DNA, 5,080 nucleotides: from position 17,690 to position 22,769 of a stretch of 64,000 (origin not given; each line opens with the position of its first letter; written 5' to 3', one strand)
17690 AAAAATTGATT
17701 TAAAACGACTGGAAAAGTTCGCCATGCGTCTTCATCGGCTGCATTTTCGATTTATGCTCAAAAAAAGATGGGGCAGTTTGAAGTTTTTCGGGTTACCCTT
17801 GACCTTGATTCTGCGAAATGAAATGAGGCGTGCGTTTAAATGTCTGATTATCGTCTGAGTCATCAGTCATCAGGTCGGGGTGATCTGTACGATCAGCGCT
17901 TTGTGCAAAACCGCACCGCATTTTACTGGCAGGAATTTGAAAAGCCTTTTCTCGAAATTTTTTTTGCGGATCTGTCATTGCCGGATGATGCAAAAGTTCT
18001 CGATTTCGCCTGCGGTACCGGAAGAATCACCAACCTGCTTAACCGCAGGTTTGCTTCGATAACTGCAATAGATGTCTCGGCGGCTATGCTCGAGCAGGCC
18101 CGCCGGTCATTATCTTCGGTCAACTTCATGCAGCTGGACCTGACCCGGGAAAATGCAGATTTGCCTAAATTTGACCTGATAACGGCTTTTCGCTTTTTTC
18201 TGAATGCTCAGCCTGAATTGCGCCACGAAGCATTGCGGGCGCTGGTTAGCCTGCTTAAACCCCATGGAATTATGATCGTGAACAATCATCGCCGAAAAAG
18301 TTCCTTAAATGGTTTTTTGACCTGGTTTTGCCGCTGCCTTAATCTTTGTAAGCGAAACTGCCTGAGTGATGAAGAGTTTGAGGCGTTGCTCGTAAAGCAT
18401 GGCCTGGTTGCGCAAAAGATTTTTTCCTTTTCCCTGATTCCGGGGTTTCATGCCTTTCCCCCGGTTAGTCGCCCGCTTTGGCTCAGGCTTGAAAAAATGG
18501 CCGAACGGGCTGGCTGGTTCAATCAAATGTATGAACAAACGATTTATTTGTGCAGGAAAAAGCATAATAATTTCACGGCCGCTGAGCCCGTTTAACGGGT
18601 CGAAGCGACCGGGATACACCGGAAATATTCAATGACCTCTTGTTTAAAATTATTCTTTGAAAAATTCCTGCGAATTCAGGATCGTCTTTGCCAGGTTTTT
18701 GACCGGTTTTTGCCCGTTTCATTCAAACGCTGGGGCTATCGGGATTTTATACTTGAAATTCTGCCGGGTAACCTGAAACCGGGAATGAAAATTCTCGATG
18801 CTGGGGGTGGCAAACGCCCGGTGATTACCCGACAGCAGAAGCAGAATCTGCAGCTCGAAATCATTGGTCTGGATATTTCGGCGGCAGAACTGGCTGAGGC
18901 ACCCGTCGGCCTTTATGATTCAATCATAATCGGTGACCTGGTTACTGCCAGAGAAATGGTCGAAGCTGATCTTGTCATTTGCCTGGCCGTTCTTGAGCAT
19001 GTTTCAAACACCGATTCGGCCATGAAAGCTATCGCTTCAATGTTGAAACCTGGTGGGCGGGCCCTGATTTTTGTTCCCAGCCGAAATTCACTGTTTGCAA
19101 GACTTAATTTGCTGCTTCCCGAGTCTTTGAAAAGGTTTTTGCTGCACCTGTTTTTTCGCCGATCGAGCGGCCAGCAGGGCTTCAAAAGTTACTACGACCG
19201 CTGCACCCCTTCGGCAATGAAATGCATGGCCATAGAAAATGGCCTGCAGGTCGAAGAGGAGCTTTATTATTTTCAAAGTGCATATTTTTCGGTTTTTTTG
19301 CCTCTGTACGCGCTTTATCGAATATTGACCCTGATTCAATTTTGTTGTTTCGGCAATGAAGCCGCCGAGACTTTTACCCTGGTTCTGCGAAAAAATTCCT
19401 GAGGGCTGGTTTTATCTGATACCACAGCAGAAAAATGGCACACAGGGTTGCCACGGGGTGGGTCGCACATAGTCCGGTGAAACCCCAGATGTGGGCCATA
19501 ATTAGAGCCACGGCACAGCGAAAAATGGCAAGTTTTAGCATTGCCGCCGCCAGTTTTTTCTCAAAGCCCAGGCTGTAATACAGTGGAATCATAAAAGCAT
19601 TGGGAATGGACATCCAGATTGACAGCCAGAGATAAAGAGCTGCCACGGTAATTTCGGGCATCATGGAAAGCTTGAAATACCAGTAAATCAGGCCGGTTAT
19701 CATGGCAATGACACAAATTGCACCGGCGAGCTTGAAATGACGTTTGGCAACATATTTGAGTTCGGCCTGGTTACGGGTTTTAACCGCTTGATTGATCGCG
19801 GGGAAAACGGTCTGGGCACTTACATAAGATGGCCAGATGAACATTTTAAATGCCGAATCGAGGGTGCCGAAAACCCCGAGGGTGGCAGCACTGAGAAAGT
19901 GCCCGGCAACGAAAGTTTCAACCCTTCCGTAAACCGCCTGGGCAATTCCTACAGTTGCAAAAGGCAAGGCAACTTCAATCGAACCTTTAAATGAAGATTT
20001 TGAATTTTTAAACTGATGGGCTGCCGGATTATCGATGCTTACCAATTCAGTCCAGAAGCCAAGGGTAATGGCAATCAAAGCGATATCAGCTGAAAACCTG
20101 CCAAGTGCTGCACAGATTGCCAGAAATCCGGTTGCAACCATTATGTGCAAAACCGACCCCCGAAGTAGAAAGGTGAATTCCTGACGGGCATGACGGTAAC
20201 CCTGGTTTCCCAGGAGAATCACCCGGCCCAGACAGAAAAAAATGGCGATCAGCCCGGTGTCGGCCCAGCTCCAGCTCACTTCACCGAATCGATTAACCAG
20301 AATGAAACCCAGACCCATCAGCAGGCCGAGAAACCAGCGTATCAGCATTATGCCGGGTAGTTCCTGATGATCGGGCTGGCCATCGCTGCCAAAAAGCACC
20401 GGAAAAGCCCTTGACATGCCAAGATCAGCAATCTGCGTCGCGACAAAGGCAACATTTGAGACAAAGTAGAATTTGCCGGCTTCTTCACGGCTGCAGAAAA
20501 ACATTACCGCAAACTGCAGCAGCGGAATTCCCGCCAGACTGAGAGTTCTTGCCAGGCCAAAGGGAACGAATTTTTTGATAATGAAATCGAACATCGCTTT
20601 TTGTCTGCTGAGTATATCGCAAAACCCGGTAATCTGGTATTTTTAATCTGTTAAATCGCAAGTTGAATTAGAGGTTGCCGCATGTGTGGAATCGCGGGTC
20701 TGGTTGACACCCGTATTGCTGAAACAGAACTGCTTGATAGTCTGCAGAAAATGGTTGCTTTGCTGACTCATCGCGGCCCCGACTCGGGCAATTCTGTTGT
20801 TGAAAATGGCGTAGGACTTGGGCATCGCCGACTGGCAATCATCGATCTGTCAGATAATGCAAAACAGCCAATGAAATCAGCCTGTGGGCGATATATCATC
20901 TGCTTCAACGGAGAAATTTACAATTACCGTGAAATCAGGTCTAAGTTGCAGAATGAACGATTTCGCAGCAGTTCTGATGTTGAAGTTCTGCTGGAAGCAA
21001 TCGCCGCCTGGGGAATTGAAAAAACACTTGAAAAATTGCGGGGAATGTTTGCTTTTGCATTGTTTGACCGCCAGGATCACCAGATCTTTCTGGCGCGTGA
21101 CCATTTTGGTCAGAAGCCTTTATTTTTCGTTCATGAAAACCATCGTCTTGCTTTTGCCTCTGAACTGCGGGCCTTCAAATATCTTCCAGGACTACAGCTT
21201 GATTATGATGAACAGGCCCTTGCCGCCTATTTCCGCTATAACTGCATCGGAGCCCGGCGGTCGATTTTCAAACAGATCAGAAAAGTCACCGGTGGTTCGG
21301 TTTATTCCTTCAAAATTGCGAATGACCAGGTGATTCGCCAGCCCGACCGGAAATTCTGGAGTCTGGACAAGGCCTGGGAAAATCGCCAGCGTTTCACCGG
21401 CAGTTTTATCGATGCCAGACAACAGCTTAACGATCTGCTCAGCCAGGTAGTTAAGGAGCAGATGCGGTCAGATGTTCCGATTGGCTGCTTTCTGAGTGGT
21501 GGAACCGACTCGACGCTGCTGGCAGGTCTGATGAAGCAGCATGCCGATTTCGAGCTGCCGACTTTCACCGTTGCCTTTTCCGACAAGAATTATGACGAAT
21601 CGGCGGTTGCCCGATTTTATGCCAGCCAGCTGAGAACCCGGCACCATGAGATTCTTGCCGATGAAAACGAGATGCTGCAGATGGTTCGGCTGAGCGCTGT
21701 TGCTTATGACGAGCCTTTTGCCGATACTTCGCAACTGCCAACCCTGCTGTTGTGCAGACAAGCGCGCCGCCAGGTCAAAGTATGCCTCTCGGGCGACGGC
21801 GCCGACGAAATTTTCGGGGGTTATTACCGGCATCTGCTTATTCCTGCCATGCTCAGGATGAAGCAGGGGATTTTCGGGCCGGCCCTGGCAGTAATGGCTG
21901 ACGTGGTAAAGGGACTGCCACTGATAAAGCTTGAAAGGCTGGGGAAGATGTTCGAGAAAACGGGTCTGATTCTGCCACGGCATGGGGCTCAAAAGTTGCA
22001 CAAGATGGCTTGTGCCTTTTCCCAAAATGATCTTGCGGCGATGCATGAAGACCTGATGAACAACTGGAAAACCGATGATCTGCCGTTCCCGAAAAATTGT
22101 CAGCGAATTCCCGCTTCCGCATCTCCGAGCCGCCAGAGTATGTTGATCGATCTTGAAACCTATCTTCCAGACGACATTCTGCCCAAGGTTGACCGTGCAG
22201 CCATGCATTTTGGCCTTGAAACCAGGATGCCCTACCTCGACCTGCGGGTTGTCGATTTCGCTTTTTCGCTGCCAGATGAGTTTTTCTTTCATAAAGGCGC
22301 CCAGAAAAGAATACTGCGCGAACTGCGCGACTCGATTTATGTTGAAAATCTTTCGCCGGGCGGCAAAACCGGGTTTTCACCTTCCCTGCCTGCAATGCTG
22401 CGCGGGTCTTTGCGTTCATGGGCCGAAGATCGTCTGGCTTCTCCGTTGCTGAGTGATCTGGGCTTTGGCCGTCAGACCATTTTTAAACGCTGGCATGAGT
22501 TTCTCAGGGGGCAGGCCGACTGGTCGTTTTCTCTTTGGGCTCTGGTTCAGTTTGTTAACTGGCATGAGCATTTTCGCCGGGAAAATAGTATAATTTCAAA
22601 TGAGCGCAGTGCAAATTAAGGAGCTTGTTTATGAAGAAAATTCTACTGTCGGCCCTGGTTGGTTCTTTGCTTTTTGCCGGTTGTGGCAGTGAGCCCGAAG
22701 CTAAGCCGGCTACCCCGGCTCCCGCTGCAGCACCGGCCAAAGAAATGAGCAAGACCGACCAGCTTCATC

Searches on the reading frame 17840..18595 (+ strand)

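Call 73: search_protein_families(library=pfam, proteins=[window:17840-18595:+], max_evalue=0.0001)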
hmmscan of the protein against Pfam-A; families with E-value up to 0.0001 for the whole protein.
window:17840-18595:+ (251 aa): 9 families
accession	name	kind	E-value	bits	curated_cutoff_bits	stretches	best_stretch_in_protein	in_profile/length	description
PF13649.12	Methyltransf_25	-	2e-17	64.1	27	1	53-143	1-97/97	Methyltransferase domain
PF08242.18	Methyltransf_12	-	7e-15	56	30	1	54-144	1-97/98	Methyltransferase domain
PF13847.12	Methyltransf_31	-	4.4e-14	52.8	27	1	49-156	3-118/145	Methyltransferase domain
PF08241.18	Methyltransf_11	-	1.3e-13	51.8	21.2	1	54-147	1-95/95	Methyltransferase domain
PF13489.12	Methyltransf_23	-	1e-12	48.5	27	1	43-190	14-160/164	Methyltransferase domain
PF05401.17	NodS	-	4.5e-07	30.4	24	1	49-151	43-148/201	Nodulation protein S (NodS)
PF01209.24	Ubie_methyltran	-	1.6e-06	28.1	20.1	1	50-148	48-152/233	ubiE/COQ5 methyltransferase family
PF05175.20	MTS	-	7.4e-06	26.1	23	1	42-149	24-141/170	Methyltransferase small domain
PF01739.24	CheR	-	2.2e-05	24.4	27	0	92-147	118-173/195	CheR methyltransferase, SAM binding domain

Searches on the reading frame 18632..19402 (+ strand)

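Call 73: search_protein_families(library=pfam, proteins=[window:18632-19402:+], max_evalue=0.0001)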
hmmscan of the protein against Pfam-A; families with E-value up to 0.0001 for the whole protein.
window:18632-19402:+ (256 aa): 5 families
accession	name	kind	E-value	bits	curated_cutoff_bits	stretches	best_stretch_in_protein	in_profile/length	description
PF13489.12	Methyltransf_23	-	2.8e-13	50.3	27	1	36-161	9-124/164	Methyltransferase domain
PF08241.18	Methyltransf_11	-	2.6e-08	34.8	21.2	1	55-146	1-95/95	Methyltransferase domain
PF08242.18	Methyltransf_12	-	3.1e-08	34.7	30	1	55-143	1-97/98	Methyltransferase domain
PF13847.12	Methyltransf_31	-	2.3e-07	31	27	1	49-149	2-112/145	Methyltransferase domain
PF13649.12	Methyltransf_25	-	3.7e-06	28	27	1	54-142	1-97/97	Methyltransferase domain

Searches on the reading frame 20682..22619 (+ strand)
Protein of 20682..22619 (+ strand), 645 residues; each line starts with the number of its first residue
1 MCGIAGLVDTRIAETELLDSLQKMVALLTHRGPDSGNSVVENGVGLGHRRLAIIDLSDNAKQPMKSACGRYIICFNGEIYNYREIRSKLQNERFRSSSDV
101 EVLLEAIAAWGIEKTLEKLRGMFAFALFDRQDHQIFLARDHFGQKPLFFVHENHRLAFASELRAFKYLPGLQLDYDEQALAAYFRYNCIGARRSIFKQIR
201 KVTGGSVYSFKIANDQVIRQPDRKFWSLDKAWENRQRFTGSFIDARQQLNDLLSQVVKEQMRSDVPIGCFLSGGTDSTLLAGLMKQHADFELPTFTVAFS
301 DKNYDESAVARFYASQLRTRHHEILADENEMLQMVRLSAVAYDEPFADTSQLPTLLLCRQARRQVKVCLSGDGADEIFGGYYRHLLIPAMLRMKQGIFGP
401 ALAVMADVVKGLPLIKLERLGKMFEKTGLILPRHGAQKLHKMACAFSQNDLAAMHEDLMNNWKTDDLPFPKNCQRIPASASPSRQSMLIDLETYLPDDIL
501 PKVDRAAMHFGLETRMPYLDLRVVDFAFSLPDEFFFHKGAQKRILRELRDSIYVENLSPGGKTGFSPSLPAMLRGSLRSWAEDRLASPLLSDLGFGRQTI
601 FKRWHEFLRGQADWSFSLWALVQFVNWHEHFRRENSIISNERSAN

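Call 73: search_protein_families(library=pfam, proteins=[window:20682-22619:+], max_evalue=0.0001)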
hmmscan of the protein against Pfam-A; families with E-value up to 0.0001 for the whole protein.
window:20682-22619:+ (645 aa): 4 families
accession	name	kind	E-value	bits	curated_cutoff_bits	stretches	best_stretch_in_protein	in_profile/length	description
PF00733.27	Asn_synthase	-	4.4e-81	273.7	21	1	249-629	2-354/354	Asparagine synthase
PF13537.11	GATase_7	-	6.2e-42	142.9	25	1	48-165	1-121/123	Glutamine amidotransferase domain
PF13522.11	GATase_6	-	1.4e-41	142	27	1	35-161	3-130/130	Glutamine amidotransferase domain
PF12481.13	DUF3700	-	5e-05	23.3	27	1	75-158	81-169/228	Aluminium induced protein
